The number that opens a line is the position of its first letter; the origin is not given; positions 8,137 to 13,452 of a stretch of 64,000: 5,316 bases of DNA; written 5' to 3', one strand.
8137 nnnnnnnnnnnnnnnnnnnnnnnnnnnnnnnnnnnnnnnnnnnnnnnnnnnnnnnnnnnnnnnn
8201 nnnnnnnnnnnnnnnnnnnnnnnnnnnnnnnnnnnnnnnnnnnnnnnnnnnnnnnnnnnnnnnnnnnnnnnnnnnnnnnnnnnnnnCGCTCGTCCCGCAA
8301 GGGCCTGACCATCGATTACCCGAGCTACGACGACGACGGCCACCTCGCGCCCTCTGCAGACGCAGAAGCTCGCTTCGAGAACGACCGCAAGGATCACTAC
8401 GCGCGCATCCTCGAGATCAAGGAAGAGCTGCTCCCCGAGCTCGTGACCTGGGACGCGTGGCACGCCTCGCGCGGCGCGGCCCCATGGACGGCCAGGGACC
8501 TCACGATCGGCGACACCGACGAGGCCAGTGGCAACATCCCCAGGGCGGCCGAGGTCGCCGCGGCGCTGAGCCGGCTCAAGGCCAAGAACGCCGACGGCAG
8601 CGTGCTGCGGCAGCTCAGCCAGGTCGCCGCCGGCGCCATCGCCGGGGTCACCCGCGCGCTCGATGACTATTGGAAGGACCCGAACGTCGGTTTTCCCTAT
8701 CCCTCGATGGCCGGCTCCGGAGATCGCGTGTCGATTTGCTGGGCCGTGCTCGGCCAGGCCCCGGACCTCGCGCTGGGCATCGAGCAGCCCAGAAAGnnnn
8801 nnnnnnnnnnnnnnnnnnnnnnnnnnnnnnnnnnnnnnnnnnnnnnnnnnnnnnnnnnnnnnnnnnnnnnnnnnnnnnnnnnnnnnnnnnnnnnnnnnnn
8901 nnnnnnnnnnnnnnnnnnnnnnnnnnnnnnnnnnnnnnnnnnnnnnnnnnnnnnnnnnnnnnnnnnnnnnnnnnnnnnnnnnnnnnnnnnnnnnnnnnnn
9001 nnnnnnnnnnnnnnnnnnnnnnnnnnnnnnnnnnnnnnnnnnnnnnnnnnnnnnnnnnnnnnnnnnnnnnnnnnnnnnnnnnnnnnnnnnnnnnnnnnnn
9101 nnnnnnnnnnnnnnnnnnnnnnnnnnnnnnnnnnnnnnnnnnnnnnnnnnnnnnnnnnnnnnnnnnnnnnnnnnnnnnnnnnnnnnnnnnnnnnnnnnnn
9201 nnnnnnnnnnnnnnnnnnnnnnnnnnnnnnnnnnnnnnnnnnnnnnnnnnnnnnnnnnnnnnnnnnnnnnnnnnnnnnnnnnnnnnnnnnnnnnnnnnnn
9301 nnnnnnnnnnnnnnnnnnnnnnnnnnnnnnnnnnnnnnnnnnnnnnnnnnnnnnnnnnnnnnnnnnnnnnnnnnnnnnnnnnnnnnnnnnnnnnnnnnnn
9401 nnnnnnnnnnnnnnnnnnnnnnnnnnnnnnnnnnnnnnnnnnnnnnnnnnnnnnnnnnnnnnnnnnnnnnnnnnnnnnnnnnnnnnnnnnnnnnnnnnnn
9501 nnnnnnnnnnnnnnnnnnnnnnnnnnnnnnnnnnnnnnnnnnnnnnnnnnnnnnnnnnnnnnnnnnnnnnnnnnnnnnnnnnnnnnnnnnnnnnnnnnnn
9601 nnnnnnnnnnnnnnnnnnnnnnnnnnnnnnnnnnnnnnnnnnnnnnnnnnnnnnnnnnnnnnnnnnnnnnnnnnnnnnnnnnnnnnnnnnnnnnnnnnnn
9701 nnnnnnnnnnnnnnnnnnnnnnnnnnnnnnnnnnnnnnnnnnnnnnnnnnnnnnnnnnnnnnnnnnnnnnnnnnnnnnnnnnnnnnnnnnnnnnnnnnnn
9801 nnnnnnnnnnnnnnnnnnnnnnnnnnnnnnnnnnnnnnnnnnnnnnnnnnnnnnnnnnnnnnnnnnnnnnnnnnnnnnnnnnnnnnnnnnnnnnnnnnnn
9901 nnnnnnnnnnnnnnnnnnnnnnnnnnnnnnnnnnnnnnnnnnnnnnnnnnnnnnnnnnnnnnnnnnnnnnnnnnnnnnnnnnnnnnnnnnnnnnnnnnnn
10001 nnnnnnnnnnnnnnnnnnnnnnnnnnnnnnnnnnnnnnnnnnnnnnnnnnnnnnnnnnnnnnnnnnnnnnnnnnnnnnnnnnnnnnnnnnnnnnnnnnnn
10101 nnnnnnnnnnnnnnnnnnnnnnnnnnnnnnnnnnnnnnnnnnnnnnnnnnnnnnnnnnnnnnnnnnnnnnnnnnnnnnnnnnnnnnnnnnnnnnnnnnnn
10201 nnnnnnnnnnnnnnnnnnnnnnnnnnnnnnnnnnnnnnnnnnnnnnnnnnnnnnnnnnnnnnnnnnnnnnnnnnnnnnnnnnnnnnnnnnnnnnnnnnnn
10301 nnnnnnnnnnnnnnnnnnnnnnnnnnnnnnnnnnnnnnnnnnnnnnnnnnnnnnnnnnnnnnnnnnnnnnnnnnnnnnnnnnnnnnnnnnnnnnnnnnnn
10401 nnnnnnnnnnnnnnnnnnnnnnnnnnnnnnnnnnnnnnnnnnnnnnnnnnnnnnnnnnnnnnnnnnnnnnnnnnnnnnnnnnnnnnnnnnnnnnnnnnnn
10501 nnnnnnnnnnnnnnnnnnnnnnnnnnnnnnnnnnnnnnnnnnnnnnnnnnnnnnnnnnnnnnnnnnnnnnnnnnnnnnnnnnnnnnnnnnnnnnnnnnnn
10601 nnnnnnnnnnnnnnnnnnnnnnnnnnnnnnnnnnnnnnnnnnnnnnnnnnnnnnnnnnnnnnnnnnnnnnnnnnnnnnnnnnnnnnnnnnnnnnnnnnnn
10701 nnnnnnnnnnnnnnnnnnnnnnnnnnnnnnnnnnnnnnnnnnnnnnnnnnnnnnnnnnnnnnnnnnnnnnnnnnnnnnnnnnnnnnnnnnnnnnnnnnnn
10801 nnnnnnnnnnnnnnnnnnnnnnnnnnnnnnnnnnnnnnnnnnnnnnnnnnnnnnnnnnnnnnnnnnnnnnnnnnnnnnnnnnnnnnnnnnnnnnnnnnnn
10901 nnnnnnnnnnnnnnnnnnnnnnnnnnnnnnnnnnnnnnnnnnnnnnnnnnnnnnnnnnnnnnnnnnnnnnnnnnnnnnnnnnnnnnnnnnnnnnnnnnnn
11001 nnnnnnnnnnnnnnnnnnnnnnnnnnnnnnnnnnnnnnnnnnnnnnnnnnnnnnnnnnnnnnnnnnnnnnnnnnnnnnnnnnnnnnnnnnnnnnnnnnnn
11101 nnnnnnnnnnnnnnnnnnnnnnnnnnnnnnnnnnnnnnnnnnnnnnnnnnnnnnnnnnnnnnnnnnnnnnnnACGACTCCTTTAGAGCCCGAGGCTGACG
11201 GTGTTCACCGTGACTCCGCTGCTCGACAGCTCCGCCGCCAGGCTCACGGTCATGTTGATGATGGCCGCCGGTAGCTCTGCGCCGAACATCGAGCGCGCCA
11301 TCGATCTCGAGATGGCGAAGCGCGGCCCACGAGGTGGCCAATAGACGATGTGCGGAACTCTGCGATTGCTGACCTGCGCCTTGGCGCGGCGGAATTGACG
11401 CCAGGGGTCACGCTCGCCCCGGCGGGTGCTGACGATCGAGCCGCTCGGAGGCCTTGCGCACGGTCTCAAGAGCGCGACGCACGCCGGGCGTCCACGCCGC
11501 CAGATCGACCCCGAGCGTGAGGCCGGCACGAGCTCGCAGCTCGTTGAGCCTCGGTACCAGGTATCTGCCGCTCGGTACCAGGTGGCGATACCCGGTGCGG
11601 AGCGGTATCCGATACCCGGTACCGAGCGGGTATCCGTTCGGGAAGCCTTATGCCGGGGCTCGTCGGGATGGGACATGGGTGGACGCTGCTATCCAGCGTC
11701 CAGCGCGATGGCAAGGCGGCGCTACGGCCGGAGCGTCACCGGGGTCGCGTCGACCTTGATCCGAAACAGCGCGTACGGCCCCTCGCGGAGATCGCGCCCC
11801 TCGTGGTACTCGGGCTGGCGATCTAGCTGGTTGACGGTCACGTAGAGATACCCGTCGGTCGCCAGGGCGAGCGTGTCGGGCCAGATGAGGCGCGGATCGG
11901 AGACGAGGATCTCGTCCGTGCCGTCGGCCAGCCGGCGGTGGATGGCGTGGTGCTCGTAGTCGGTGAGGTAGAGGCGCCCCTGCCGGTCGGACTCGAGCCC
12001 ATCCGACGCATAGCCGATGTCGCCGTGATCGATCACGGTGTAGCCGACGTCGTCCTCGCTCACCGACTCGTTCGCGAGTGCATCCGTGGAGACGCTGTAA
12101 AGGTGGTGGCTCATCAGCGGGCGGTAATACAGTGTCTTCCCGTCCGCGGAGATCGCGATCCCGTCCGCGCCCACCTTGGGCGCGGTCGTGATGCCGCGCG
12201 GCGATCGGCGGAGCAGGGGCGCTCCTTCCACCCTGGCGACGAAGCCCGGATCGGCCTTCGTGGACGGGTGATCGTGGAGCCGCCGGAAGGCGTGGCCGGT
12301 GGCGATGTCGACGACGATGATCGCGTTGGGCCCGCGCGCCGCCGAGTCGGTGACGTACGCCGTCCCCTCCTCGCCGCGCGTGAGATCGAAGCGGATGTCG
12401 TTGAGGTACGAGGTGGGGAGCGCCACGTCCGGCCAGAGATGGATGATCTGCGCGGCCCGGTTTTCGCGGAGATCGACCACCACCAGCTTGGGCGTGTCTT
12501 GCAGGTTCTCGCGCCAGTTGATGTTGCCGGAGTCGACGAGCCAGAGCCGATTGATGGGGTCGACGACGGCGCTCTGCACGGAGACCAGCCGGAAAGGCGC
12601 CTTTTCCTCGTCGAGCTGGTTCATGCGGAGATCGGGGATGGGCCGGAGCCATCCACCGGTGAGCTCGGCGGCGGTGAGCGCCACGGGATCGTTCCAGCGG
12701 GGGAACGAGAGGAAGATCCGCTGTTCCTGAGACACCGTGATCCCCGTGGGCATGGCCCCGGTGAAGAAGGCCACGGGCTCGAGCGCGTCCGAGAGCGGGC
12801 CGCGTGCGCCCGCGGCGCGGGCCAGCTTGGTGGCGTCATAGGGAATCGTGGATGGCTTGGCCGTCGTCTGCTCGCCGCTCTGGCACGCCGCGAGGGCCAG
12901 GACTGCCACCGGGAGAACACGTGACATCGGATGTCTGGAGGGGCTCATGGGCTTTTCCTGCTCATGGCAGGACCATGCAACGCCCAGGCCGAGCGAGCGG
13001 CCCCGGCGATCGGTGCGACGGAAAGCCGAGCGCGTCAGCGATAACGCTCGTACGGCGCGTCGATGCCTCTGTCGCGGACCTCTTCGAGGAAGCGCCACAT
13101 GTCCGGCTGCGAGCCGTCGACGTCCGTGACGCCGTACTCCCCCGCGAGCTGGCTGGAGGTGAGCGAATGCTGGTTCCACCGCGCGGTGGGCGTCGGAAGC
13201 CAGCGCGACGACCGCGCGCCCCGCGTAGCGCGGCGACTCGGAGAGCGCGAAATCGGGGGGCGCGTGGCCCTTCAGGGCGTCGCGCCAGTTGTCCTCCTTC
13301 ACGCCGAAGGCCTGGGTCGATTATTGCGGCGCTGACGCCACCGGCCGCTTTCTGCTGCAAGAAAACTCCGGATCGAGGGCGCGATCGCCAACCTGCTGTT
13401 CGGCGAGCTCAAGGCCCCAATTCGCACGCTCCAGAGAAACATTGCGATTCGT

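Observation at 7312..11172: Operon of a ferritin-like/Cys-rich fusion protein with DUF692 (MbnB-like) and DUF2063 (MbnC-like): candidate undescribed cysteine-modifying system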

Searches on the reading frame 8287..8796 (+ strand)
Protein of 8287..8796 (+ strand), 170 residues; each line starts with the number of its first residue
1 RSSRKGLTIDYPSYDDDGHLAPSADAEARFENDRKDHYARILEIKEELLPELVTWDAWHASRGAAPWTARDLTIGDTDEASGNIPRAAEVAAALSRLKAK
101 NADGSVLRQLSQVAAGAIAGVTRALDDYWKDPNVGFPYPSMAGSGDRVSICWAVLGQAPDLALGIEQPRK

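Call 27: search_protein_families(library=pfam, proteins=[window:8287-8796:+], max_evalue=10)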
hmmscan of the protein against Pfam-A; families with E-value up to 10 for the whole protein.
seq(170 aa): 1 family
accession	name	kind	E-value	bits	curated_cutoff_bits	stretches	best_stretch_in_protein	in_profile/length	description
PF04979.19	IPP-2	-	0.14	13.3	25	1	24-45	95-116/130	Protein phosphatase inhibitor 2 (IPP-2)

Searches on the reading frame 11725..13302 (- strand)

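Call 93: search_protein_families(library=pfam, proteins=[window:11725-13302:-], max_evalue=0.001)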
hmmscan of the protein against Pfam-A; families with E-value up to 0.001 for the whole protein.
window:11725-13302:- (526 aa): 3 families
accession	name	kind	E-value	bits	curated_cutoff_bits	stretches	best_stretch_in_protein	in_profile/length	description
PF03022.22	MRJP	-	1.7e-33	116.7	19.8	1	240-496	1-260/288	Major royal jelly protein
PF08450.18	SGL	-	0.00018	21.7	26.3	1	379-468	136-221/246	SMP-30/Gluconolactonase/LRE-like region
PF01436.27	NHL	-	0.00061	20.1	20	0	439-455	10-26/28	NHL repeat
